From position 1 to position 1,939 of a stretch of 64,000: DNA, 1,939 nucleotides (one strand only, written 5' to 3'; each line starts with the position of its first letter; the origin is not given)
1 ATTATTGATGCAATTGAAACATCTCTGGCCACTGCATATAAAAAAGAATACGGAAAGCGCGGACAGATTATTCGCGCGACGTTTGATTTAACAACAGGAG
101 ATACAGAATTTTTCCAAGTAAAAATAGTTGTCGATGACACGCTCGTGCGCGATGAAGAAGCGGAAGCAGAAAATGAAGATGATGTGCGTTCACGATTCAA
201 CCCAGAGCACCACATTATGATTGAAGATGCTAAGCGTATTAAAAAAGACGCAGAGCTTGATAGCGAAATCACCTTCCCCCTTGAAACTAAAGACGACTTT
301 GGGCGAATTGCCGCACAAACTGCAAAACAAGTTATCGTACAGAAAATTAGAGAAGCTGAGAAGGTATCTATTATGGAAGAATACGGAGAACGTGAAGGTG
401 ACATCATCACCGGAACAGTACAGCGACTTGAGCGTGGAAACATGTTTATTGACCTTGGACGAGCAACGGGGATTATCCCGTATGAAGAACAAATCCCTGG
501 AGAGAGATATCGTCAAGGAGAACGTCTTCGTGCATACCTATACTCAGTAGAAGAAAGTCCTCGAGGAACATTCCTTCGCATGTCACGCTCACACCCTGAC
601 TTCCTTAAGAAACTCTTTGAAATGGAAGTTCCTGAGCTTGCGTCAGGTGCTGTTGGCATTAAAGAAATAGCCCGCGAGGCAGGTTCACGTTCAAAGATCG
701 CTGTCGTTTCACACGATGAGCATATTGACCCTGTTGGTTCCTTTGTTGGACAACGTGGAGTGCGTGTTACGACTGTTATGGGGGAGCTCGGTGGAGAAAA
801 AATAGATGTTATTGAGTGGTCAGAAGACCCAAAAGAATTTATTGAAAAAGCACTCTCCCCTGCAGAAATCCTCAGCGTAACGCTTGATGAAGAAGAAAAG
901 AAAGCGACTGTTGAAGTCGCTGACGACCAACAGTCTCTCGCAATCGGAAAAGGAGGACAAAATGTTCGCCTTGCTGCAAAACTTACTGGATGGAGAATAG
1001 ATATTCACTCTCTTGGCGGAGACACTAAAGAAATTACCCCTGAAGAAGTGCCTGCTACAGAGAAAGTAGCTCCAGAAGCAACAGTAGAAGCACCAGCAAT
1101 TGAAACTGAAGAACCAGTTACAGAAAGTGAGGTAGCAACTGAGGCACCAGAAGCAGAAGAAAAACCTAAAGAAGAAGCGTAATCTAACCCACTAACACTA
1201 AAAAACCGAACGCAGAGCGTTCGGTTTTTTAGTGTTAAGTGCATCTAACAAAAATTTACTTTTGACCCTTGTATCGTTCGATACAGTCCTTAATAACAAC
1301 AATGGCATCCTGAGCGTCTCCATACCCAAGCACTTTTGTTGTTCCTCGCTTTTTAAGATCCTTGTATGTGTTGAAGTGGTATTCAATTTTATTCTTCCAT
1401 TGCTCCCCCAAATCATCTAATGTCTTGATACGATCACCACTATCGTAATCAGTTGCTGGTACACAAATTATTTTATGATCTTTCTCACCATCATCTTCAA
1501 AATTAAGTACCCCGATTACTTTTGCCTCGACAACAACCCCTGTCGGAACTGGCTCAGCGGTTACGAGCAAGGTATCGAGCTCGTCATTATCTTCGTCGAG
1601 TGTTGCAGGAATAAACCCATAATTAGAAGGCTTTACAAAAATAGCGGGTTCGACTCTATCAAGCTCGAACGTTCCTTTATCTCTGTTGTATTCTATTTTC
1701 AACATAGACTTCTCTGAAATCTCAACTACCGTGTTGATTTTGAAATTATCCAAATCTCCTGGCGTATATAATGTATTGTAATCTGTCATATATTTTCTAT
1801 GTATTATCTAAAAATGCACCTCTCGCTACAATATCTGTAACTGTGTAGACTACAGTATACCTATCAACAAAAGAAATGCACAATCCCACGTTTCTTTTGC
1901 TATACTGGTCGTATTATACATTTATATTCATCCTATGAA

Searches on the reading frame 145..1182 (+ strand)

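Call 59: search_protein_families(library=pfam, proteins=[window:145-1182:+])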
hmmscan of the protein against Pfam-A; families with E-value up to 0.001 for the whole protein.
window:145-1182:+ (345 aa): 5 families
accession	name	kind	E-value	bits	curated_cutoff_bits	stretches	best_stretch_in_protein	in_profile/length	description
PF13184.12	KH_5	-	2.3e-28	98.6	27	1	179-246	1-68/69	NusA-like KH domain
PF08529.16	NusA_N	-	3.9e-15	56.6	23.8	1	18-73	66-118/119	NusA N-terminal domain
PF00575.29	S1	-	2.3e-08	34.7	22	1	83-141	3-68/74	S1 RNA binding domain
PF23095.1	KH_NusA_C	-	1.1e-05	25.8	34.2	1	255-290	2-37/59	Transcription termination/antitermination protein NusA, KH domain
PF07650.23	KH_2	-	0.00024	21.3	22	1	231-280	4-53/78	KH domain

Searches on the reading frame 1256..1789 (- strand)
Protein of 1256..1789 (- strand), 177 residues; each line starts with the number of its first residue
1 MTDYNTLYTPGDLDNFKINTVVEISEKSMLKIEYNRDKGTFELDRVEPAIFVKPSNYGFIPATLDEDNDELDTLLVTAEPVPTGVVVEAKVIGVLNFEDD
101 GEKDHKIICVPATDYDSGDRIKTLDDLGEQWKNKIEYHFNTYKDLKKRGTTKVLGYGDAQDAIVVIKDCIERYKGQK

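Call 59: search_protein_families(library=pfam, proteins=[window:1256-1789:-])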
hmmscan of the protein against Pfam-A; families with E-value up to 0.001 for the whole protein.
window:1256-1789:- (177 aa): 1 family
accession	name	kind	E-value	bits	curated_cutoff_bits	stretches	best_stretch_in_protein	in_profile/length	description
PF00719.24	Pyrophosphatase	-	2.3e-44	151.3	23.5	1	21-174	2-153/153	Inorganic pyrophosphatase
